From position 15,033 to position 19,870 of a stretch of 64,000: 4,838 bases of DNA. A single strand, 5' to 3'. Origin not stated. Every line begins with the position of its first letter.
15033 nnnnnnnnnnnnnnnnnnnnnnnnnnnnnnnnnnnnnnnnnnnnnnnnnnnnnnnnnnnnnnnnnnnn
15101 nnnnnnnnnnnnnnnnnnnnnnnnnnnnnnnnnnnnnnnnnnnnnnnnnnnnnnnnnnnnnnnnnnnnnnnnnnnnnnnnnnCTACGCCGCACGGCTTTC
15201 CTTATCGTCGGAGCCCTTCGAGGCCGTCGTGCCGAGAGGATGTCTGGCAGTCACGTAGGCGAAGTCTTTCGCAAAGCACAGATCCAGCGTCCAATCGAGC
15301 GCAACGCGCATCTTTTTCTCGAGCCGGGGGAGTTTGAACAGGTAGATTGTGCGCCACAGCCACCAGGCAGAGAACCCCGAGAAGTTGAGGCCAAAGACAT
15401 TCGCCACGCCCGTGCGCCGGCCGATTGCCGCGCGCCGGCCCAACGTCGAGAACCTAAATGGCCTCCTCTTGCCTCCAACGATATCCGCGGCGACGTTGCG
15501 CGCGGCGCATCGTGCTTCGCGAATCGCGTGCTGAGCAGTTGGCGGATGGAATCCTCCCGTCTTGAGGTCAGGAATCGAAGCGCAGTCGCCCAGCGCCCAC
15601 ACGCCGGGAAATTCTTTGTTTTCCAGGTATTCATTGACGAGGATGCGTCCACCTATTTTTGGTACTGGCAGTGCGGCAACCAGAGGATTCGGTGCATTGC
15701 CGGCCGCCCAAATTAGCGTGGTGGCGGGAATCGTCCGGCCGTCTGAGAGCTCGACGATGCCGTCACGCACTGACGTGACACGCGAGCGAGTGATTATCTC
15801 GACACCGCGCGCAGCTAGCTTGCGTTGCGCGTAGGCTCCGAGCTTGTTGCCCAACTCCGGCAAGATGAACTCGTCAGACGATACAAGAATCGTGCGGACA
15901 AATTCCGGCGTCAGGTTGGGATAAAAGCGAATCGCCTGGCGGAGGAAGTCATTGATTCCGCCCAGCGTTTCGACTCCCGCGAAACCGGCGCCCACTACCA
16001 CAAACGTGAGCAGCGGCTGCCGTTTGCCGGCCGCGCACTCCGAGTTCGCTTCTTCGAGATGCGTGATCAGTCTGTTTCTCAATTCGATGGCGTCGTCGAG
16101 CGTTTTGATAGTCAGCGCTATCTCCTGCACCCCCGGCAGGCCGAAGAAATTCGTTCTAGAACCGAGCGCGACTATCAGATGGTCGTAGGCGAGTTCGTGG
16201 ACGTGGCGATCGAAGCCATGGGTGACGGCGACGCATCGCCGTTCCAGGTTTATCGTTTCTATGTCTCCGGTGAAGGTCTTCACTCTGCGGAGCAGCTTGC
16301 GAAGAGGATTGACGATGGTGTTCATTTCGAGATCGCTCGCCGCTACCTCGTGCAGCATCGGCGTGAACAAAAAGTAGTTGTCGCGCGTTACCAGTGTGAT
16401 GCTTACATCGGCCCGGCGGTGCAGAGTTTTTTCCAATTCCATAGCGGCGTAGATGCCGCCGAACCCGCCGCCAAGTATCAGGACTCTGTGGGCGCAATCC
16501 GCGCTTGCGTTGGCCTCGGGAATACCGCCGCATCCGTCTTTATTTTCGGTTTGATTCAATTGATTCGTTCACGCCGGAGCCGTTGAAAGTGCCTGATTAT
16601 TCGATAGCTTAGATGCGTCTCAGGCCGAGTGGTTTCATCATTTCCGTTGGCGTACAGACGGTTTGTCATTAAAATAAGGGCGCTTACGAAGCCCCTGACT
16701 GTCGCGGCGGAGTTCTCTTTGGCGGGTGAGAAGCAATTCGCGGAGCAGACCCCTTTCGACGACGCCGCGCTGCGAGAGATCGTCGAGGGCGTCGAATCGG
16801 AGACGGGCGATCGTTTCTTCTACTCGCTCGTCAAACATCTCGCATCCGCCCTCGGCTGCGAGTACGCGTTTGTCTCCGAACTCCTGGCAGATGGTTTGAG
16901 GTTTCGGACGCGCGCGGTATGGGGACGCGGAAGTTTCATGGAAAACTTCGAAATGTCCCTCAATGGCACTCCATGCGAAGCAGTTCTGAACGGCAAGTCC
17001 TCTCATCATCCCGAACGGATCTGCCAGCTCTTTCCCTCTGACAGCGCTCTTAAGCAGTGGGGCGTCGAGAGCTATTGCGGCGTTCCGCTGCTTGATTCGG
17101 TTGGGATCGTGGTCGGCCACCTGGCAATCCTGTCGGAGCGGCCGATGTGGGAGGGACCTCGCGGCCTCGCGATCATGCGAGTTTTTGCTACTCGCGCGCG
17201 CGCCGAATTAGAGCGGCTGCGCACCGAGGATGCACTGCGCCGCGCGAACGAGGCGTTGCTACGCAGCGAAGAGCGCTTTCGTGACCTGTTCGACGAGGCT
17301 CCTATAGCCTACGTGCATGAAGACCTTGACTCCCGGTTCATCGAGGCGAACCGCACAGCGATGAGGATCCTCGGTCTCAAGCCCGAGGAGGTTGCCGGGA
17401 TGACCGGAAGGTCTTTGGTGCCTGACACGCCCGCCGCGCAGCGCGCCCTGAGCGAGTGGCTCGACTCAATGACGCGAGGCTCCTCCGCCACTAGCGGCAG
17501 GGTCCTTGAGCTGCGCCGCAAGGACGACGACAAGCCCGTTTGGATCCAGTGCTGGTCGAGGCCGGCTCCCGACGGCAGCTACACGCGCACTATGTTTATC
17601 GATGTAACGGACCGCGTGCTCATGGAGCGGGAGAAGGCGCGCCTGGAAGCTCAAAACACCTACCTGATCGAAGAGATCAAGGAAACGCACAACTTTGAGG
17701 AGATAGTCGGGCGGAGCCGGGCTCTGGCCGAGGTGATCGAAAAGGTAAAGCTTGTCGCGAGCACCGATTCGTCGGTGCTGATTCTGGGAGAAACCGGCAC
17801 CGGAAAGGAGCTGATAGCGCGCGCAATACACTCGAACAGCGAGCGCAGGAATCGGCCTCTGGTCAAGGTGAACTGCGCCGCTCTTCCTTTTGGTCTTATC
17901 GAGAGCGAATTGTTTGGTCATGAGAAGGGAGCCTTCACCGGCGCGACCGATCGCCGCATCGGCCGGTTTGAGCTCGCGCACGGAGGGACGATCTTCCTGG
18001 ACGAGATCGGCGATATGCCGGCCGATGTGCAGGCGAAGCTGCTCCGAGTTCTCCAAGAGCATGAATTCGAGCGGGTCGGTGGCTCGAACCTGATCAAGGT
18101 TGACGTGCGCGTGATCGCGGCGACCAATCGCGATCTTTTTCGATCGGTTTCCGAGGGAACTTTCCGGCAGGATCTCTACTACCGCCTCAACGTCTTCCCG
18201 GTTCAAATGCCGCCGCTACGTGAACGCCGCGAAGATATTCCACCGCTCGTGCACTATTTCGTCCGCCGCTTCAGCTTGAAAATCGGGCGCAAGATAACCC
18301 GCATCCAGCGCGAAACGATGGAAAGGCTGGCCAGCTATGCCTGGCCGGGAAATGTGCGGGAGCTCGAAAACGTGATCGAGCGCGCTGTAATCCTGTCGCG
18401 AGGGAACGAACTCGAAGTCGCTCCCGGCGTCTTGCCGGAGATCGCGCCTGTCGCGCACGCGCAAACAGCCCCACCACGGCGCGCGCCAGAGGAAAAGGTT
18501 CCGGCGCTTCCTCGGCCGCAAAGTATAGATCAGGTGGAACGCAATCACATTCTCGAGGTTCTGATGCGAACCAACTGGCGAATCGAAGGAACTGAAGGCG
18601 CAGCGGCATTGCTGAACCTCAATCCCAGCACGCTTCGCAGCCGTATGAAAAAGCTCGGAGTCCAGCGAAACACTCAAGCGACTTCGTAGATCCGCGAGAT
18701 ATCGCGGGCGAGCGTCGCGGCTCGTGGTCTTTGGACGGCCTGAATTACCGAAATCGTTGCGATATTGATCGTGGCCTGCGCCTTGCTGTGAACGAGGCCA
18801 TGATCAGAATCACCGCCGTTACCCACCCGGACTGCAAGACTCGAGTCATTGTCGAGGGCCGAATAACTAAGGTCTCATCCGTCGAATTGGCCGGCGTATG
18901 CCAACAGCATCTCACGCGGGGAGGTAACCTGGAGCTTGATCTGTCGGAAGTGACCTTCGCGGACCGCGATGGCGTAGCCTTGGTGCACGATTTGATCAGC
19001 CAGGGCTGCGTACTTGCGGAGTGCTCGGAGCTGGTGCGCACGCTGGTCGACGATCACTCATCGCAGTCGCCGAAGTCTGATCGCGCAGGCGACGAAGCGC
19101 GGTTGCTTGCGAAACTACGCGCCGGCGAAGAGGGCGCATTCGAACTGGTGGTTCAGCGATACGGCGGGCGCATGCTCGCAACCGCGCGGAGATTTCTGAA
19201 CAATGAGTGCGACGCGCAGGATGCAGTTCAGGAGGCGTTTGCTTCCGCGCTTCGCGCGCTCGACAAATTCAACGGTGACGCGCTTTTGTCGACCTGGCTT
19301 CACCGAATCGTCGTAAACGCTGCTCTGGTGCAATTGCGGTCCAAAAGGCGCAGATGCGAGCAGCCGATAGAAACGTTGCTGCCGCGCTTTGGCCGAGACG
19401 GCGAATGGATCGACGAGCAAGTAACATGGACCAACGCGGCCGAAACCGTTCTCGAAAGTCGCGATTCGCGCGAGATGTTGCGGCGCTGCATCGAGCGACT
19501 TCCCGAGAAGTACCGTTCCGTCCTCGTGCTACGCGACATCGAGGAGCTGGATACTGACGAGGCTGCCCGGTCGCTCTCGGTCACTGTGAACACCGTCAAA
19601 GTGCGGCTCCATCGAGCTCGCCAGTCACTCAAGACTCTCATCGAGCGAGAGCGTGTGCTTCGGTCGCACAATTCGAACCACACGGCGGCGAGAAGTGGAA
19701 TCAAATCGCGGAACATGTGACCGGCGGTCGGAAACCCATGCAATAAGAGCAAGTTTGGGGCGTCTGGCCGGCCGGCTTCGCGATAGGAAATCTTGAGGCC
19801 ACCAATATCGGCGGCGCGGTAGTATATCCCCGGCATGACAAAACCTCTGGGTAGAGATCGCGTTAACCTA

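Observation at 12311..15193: Bufferin-type RiPP operon: Sec-exported 6-Cys precursor, DUF692 MNIO and DUF2063 partner, with divergent DoxX and an abutting zf-HC2 anti-sigma-like gene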

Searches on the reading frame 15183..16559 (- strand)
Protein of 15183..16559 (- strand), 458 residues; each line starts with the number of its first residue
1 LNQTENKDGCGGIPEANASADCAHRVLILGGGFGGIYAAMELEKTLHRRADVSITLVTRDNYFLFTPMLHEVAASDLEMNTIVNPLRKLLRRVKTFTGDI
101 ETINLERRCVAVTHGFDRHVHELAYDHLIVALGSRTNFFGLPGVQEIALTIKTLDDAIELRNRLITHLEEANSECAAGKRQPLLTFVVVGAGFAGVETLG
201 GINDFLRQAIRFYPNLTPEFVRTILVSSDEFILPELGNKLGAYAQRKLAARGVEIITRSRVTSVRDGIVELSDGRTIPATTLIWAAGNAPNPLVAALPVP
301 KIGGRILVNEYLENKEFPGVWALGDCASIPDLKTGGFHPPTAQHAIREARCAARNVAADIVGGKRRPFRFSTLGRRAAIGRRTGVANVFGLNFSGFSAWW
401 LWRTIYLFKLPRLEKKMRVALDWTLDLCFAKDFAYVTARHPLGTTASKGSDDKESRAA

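Call 3: search_protein_families(library=pfam, proteins=[window:15183-16559:-], max_evalue=0.01)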
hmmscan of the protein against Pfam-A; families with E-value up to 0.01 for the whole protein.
window:15183-16559:- (458 aa): 4 families
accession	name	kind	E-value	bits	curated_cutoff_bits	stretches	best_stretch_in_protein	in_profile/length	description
PF07992.20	Pyr_redox_2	-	8.3e-44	150.6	26.1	1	25-349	2-291/291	Pyridine nucleotide-disulphide oxidoreductase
PF00070.33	Pyr_redox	-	7.8e-09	36.4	22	1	186-265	2-67/82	Pyridine nucleotide-disulphide oxidoreductase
PF22366.1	NDH2_C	-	1.7e-06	28.5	27.7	1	377-426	6-56/62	NDH2 C-terminal domain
PF01266.30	DAO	-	1.3e-05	25.4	27.9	1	243-312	154-234/353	FAD dependent oxidoreductase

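Call 4: search_protein_families(library=ncbifam, proteins=[window:15183-16559:-], max_evalue=0.01)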
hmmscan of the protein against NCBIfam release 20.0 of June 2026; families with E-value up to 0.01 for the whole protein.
window:15183-16559:- (458 aa): 25 families
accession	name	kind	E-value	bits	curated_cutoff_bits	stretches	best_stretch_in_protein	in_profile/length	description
TIGR03169.1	Nterm_to_SelD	hypoth_equivalog_domain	9.2e-32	110.8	310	1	28-401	4-353/365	pyridine nucleotide-disulfide oxidoreductase family protein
TIGR04369.1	fusion_not_SelD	hypoth_equivalog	3.2e-15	55.3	700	2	46-198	19-157/701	oxidoreductase/SelD-related fusion protein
TIGR03385.1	CoA_CoA_reduc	equivalog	5.1e-15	55.2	578.8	1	25-358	1-315/439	CoA-disulfide reductase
NF049943.1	SQR_III_seleno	exception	5.6e-12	45.2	525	1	25-163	2-139/406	type III sulfide quinone reductase, selenoprotein subtype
NF045765.1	PhenlGlyoxDHPadH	equivalog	1.2e-11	44.2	475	2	35-164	10-140/416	NADH-dependent phenylglyoxylate dehydrogenase subunit epsilon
NF003437.0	PRK04965.1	equivalog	3e-10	39.7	392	1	25-329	4-277/378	NADH:flavorubredoxin reductase NorW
TIGR02374.1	nitri_red_nirB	equivalog_domain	4e-10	38.7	578.35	1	92-331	68-282/794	nitrite reductase large subunit NirB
TIGR02053.1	MerA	equivalog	1.8e-09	37.2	454.45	1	123-333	128-314/465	mercury(II) reductase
NF007123.0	PRK09564.1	equivalog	2.8e-09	36.2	458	1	99-357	78-315/444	CoA-disulfide reductase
NF005883.0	PRK07845.1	equivalog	6.8e-09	35.2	479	1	221-330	201-317/466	NAD(P)H-quinone dehydrogenase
NF042949.2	3PPDioc_HcaD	equivalog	2.7e-08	33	450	1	25-164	3-139/386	3-phenylpropionate/cinnamic acid dioxygenase ferredoxin--NAD(+) reductase subunit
TIGR01350.1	lipoamide_DH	equivalog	4.1e-07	29.1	408.8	1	105-356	114-329/461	dihydrolipoyl dehydrogenase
NF046103.1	NOXase_Strep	equivalog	5e-07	29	600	1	98-358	76-313/442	H2O-forming NADH oxidase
NF004776.0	PRK06116.1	equivalog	3.5e-06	26.3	480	1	186-329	170-307/450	glutathione-disulfide reductase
NF005884.0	PRK07846.1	equivalog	3.6e-05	22.6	501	1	243-333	218-310/454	mycothione reductase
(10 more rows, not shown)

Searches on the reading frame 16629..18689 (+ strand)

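Call 3: search_protein_families(library=pfam, proteins=[window:16629-18689:+], max_evalue=0.01)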
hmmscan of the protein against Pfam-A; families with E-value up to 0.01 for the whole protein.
window:16629-18689:+ (686 aa): 15 families
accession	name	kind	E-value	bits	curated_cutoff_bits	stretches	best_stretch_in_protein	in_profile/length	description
PF00158.32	Sigma54_activat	-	3.2e-74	248.6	20.2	1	359-525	1-167/168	Sigma-54 interaction domain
PF25601.1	AAA_lid_14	-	5.8e-25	87.4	27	1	531-597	1-67/87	AAA+ ATPase lid domain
PF14532.12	Sigma54_activ_2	-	8.1e-21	75.2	25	1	360-530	1-138/138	Sigma-54 interaction domain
PF08448.16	PAS_4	-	3.2e-09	37.4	23.1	1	224-330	6-109/110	PAS fold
PF07728.20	AAA_5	-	5.2e-09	36.7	22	1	383-503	2-125/139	AAA domain (dynein-related subfamily)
PF13426.13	PAS_9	-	1.2e-07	32.3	27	1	231-328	7-103/103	PAS domain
PF01590.32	GAF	-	5.2e-07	30.7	22.4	1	62-192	4-131/133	GAF domain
PF02954.25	HTH_8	-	6.7e-07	29.4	22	1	633-676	2-42/42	Bacterial regulatory protein, Fis family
PF13188.13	PAS_8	-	1e-06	28.9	21.8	1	215-272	1-55/65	PAS domain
PF00004.35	AAA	-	7.6e-06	26.8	21.2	1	383-504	1-111/131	ATPase family associated with various cellular activities (AAA)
PF01078.27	Mg_chelatase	-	8.9e-05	22.4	20.3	0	438-498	93-155/207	Magnesium chelatase, subunit ChlI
PF00989.32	PAS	-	0.00027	21.4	22.6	1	216-324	2-107/113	PAS fold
PF07724.20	AAA_2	-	0.00037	21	27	1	381-487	4-111/166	AAA domain (Cdc48 subfamily)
PF13191.12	AAA_16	-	0.002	19.1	32.6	1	359-421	2-66/167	AAA ATPase domain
PF20030.5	bpMoxR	-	0.0047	16.5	27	0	367-500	18-145/205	MoxR domain in the MoxR-vWA-beta-propeller ternary systems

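Call 4: search_protein_families(library=ncbifam, proteins=[window:16629-18689:+], max_evalue=0.01)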
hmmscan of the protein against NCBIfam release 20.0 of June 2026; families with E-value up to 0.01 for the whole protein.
window:16629-18689:+ (686 aa): 31 families (the best 25 are shown)
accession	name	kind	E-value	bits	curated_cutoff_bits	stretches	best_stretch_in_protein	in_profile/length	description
NF011958.0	PRK15429.1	equivalog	5.2e-125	418.7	830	1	333-681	354-689/692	formate hydrogenlyase transcriptional activator FlhA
TIGR01817.1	nifA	equivalog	6.1e-118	394.9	528.85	1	329-596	168-434/534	nif-specific transcriptional activator NifA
NF003451.0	PRK05022.1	equivalog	2.6e-111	372.9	476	1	332-679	165-511/512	nitric oxide reductase transcriptional regulator NorR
NF041552.1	TF_PrdR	equivalog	2.3e-109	366.3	795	1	325-675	233-575/577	sigma-54 dependent transcriptional regulator PrdR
NF038308.1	RNA_repair_RtcR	equivalog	6.8e-105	351.9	650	1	341-674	164-514/530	RNA repair transcriptional activator RtcR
TIGR01818.1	ntrC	equivalog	2e-103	346.7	558.6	1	331-682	109-455/463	nitrogen regulation protein NR(I)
NF008469.0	PRK11361.1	equivalog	1.8e-102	343.5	714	1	340-649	126-430/461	acetoacetate metabolism transcriptional regulator AtoC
TIGR02915.1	PEP_resp_reg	equivalog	2e-97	326.8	502.6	1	337-676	120-442/445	PEP-CTERM-box response regulator transcription factor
NF050807.1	TransRegFlbDCaul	equivalog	3.7e-97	326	750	1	355-675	116-437/454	sigma-54-dependent transcriptional regulator FlbD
NF041906.1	V4R_TF_MobR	exception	6.3e-94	315.4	999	1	343-675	218-543/544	phenol degradation transcriptional regulator MobR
NF007689.0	PRK10365.1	equivalog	1e-89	301.4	760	1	357-596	139-378/441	sigma-54-dependent response regulator transcription factor ZraR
TIGR02974.1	phageshock_pspF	equivalog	1.4e-88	297.4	443.55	1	359-601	1-244/336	phage shock protein operon transcriptional activator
NF051870.1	NAssimRespRegNtrX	equivalog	6.7e-88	295.5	600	1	335-678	120-452/452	nitrogen assimilation response regulator NtrX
NF041946.1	LuxO_transreg_Vib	equivalog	5.4e-87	292.5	800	1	348-674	124-458/463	quorum-sensing sigma-54 dependent transcriptional regulator LuxO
TIGR02329.1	propionate_PrpR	equivalog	4.3e-85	286.3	499.2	1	348-618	203-479/526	propionate catabolism operon regulatory protein PrpR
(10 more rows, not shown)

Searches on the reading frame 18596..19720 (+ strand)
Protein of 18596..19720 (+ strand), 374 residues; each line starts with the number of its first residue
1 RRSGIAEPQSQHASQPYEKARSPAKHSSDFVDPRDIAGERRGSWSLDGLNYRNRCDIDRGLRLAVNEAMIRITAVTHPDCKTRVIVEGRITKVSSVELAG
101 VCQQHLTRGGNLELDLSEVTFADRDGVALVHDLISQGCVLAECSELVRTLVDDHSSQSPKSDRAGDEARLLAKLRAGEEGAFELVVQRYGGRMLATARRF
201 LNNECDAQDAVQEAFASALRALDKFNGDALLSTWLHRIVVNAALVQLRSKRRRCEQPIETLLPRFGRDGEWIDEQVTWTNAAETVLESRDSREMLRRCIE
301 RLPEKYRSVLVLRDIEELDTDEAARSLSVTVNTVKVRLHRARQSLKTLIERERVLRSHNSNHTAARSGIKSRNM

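Call 32: search_protein_families(library=pfam, proteins=[window:18596-19720:+], max_evalue=0.01)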
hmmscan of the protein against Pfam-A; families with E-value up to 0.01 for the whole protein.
window:18596-19720:+ (374 aa): 6 families
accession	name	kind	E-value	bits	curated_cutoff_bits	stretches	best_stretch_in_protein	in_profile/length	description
PF08281.18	Sigma70_r4_2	-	4.1e-18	65.2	25.7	1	292-345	1-54/54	Sigma-70, region 4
PF04542.20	Sigma70_r2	-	1.2e-16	60.7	24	1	186-253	2-71/71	Sigma-70 region 2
PF04545.22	Sigma70_r4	-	6.9e-09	35.5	24.1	1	298-346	1-49/50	Sigma-70, region 4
PF13466.11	STAS_2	-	0.0027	18.3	29.2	1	87-133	4-50/80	STAS domain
PF07638.17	Sigma70_ECF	-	0.0033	17.8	21.1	0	168-346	5-180/185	ECF sigma factor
PF13556.12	HTH_30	-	0.0052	17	27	0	319-346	14-41/59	PucR C-terminal helix-turn-helix domain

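Call 48: find_homologous_proteins(query=window:18731-19720:+, max_evalue=0.00001)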
Query window:18731-19720:+ (329 aa): 5118 proteins with E <= 0.00001 among 8000 candidates; the best 120 are listed.
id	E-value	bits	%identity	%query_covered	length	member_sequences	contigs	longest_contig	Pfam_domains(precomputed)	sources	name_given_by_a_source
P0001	2.2e-193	659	100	93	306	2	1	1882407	PF04545.23,PF04542.21,PF08281.19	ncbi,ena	-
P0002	2.4e-161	554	87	89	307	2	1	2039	PF04545.23,PF04542.21,PF08281.19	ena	-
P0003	1.4e-160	551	87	90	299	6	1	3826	PF04545.23,PF04542.21,PF08281.19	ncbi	-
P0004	2.3e-159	548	88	89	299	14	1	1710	PF04545.23,PF04542.21,PF08281.19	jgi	jgi:RNA polymerase sigma-70 factor (ECF subfamily)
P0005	5.2e-159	546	84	91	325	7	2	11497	PF04545.23,PF04542.21,PF08281.19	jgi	jgi:RNA polymerase sigma-70 factor, ECF subfamily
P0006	1.0e-156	539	86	89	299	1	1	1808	PF07638.18,PF04545.23,PF04542.21,PF08281.19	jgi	jgi:RNA polymerase sigma-70 factor (ECF subfamily)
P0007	3.9e-156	537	86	90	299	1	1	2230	PF07638.18,PF04545.23,PF04542.21,PF08281.19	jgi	jgi:RNA polymerase sigma-70 factor (ECF subfamily)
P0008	5.4e-156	536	85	90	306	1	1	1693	PF04545.23,PF04542.21,PF08281.19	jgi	jgi:RNA polymerase sigma-70 factor, ECF subfamily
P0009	7.8e-156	536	86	90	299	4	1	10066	PF04545.23,PF04542.21,PF08281.19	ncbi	-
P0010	1.1e-155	535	82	91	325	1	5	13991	PF04545.23,PF04542.21,PF08281.19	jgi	jgi:RNA polymerase sigma-70 factor, ECF subfamily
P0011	1.2e-155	535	85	91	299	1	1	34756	PF04545.23,PF04542.21,PF08281.19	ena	-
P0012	5.0e-154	530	85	90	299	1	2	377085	PF04545.23,PF04542.21,PF08281.19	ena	-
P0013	9.2e-154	529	84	90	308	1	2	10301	PF04545.23,PF04542.21,PF08281.19,PF13466.13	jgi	jgi:RNA polymerase sigma-70 factor (ECF subfamily)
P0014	1.0e-152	526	83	91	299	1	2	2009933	PF07638.18,PF04545.23,PF04542.21,PF08281.19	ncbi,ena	-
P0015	1.8e-152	525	82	93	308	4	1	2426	PF04545.23,PF04542.21,PF08281.19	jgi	jgi:RNA polymerase sigma-70 factor, ECF subfamily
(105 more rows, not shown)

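Call 49: find_encoding_contigs(protein=P0001, flank=10000, max_places=3)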
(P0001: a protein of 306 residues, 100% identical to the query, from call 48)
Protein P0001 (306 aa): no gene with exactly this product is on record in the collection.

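Call 72: predict_structure(alignment_id=A3)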
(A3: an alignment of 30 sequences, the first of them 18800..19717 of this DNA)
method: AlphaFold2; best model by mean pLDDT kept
length: 306 residues; sequences in the alignment: 30
mean_pLDDT: 62.0   pTM: 0.33
mean pLDDT of the five models: 62.0, 60.6, 59.7, 53.9, 52.5
residues with pLDDT >= 90: 5; 70-90: 109; 50-70: 102; < 50: 90
segments of 3 or more residues with pLDDT < 50: 87-96, 182-228, 241-250, 287-306
pLDDT, mean of each block of 10 residues (from residue 1): 83 84 84 84 83 80 85 74 53 49 78 73 69 67 70 68 66 57 42 41 38 29 43 56 39 64 69 59 51 38 33
secondary structure, 60 per line:
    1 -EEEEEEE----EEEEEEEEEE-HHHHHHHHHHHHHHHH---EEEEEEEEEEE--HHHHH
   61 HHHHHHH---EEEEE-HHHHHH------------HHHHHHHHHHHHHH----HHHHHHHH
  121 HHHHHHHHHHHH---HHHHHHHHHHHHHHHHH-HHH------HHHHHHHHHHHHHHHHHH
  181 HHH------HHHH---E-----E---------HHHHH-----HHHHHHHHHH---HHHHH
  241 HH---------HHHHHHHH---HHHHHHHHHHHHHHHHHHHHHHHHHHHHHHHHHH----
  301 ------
elements in order: E2-8 E13-22 H24-39 E43-53 H56-67 E71-75 H77-82 H95-108 H113-132 H136-152 H163-183 H190-193 H213-217 H223-232 H236-242 H252-259 H263-296

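Call 74: fold_search(model_id=the predicted structure, library=pdb)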
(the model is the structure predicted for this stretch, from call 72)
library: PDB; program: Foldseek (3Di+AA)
matches with E <= 10: 521; with E <= 0.001: 35
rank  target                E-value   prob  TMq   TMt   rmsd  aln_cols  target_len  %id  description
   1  1or7_A                5.3e-08  1.00  0.29  0.48  17.7       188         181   30  Crystal Structure of Escherichia coli sigmaE with the Cytoplasmic Domain of its Anti-sigma RseA (released 2003-04-15)
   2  8z6g_B                8.5e-08  1.00  0.27  0.49  17.5       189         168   31  the AlgU-MucAcyto complex structure in Pseudomonas aeruginosa (released 2024-05-08)
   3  9m9e_F                1.0e-07  1.00  0.23  0.38  18.4       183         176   26  Structural Basis of Pausing During Transcription Initiation in Mycobacterium tuberculosis (released 2026-01-14)
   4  6in7_B                1.3e-07  1.00  0.27  0.47  16.9       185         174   30  Crystal structure of AlgU in complex with MucA(cyto) (released 2019-07-24)
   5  6jbq_F                1.6e-07  1.00  0.27  0.45  22.6       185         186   32  CryoEM structure of Escherichia coli sigmaE transcription initiation complex containing 5nt of RNA (released 2019-05-29)
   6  1or7_B                2.4e-07  1.00  0.28  0.52  16.5       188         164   29  Crystal Structure of Escherichia coli sigmaE with the Cytoplasmic Domain of its Anti-sigma RseA (released 2003-04-15)
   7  8z6g_D                3.4e-07  1.00  0.26  0.46  17.1       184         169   28  the AlgU-MucAcyto complex structure in Pseudomonas aeruginosa (released 2024-05-08)
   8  5zx2_F                3.4e-07  1.00  0.21  0.35  21.4       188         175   24  Mycobacterium tuberculosis RNA polymerase transcription initiation complex with ECF sigma factor sigma H and 7nt RNA (released 2019-03-20)
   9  5wuq_A                4.0e-07  1.00  0.26  0.50  17.0       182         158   29  Crystal structure of SigW in complex with its anti-sigma RsiW, a zinc binding form (released 2017-03-29)
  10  5wur_A                5.0e-07  1.00  0.26  0.50  17.0       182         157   28  Crystal structure of SigW in complex with its anti-sigma RsiW, an oxdized form (released 2017-03-29)
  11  5wuq_B                6.1e-07  1.00  0.26  0.50  17.0       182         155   28  Crystal structure of SigW in complex with its anti-sigma RsiW, a zinc binding form (released 2017-03-29)
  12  6koo_F                7.9e-07  1.00  0.21  0.34  21.5       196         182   27  Mycobacterium tuberculosis initial transcription complex comprising sigma H and 5'-OH RNA of 7 nt (released 2020-03-11)
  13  6kop_F                1.0e-06  1.00  0.21  0.38  22.2       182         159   27  Mycobacterium tuberculosis initial transcription complex comprising sigma H and 5'-OH RNA of 9 nt (released 2020-03-11)
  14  6kon_F                1.1e-06  1.00  0.21  0.33  21.9       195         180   27  Mycobacterium tuberculosis initial transcription complex comprising sigma H and 5'-OH RNA of 5 nt (released 2020-03-11)
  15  9m98_F                1.8e-06  1.00  0.22  0.39  21.7       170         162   28  Structural Basis of Pausing During Transcription Initiation in Mycobacterium tuberculosis (released 2026-01-14)
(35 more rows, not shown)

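Call 79: search_protein_families(library=ncbifam, proteins=[window:18800-19720:+], max_evalue=0.001)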
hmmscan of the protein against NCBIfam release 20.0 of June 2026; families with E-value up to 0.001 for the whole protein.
window:18800-19720:+ (306 aa): 90 families (the best 25 are shown)
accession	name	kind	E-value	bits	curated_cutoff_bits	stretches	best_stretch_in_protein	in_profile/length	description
NF008888.0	PRK11922.1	equivalog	6.3e-48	163.4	204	1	88-284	6-199/231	RNA polymerase sigma factor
NF007225.0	PRK09643.1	equivalog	2.6e-34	118.7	190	1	98-294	13-195/204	RNA polymerase sigma factor SigM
NF007223.0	PRK09641.1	equivalog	3.7e-32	111.7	209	1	100-281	6-184/187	RNA polymerase sigma factor SigW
TIGR02948.1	SigW_bacill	equivalog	7.6e-31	107.6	243.1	1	101-279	7-182/187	RNA polymerase sigma factor SigW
TIGR02939.1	RpoE_Sigma70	equivalog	7.8e-31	107.6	236.15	1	100-279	8-184/190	RNA polymerase sigma factor RpoE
TIGR02937.1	sigma70-ECF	superfamily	2.8e-28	98.6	42.9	1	113-279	2-163/165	sigma-70 family RNA polymerase sigma factor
NF004113.0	PRK05602.1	equivalog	6.4e-27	94.5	208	1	87-286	20-206/211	RNA polymerase sigma factor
NF009171.0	PRK12518.1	equivalog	5.8e-26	91.5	208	1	99-286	14-189/191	RNA polymerase sigma factor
NF058625.1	sigma_PG0214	equivalog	6e-26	91.2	130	1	113-283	5-163/170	GFO_1088 family ECF-type sigma factor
TIGR02985.1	Sig70_bacteroi1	subfamily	2.4e-25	89.7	126.4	1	113-279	2-160/162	RNA polymerase sigma-70 factor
NF008892.0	PRK11924.2-1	equivalog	7e-25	87.8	291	1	118-281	22-193/203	RNA polymerase sigma factor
NF009166.1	PRK12513.1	equivalog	4.2e-24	85.3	206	1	96-284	6-189/193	RNA polymerase sigma factor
TIGR02943.1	Sig70_famx1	hypoth_equivalog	1.1e-23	84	162.2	1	124-283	14-181/188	RNA polymerase sigma-70 factor, TIGR02943 family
NF006089.0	PRK08241.1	subfamily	3.1e-23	82.4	240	1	99-287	9-211/343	RNA polymerase subunit sigma-70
NF009184.0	PRK12532.1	equivalog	3.3e-23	82.6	276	1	124-283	17-186/195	RNA polymerase sigma factor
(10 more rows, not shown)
